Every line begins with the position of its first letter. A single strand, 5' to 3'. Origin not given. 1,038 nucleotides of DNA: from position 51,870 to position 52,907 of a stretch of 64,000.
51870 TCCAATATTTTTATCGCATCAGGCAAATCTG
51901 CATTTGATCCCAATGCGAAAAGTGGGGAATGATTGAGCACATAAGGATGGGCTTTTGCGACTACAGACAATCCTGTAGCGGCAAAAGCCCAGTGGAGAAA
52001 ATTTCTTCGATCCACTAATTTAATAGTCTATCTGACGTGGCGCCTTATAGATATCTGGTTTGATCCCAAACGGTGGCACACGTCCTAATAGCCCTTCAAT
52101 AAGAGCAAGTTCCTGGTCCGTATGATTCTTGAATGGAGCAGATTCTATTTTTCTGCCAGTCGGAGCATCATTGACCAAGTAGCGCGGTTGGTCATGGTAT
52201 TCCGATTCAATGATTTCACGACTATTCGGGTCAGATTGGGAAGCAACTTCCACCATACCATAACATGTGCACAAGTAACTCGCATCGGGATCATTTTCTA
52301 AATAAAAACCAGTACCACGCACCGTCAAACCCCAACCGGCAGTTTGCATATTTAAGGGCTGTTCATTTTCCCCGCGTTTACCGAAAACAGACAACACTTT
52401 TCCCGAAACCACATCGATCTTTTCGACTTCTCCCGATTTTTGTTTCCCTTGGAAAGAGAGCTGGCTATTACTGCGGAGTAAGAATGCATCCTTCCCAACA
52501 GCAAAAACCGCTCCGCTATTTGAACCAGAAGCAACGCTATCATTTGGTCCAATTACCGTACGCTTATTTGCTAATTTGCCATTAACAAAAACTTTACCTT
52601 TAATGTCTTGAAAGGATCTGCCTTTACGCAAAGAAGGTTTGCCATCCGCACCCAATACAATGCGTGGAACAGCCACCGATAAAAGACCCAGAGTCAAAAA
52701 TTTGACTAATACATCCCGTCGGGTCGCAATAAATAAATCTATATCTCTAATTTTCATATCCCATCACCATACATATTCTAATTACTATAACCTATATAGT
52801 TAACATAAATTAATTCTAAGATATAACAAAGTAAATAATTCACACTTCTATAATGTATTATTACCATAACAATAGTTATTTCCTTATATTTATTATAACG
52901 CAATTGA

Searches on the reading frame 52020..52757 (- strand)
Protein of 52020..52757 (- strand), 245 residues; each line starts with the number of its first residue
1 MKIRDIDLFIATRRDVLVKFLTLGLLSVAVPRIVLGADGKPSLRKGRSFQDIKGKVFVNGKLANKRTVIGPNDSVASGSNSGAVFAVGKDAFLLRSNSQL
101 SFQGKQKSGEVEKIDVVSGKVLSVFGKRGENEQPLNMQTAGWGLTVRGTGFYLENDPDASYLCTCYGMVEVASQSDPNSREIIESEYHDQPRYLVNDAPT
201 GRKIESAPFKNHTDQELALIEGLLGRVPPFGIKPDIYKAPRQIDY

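Call 10: search_protein_families(library=pfam, proteins=[window:52020-52757:-], max_evalue=0.01)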
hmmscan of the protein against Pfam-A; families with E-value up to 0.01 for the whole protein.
window:52020-52757:- (245 aa): 1 family
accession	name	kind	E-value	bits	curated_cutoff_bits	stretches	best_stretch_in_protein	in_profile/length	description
PF04773.18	FecR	-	0.0015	19.4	24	1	94-169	23-96/97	FecR protein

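Call 50: search_protein_families(library=ncbifam, proteins=[window:52020-52757:-], max_evalue=0.1)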
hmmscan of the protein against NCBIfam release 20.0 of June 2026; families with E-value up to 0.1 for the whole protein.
window:52020-52757:- (245 aa): 1 family
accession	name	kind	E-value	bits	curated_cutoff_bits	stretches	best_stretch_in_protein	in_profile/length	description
NF047849.1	Lsa33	exception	0.00018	20.8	420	1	107-185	99-178/310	surface adhesin Lsa33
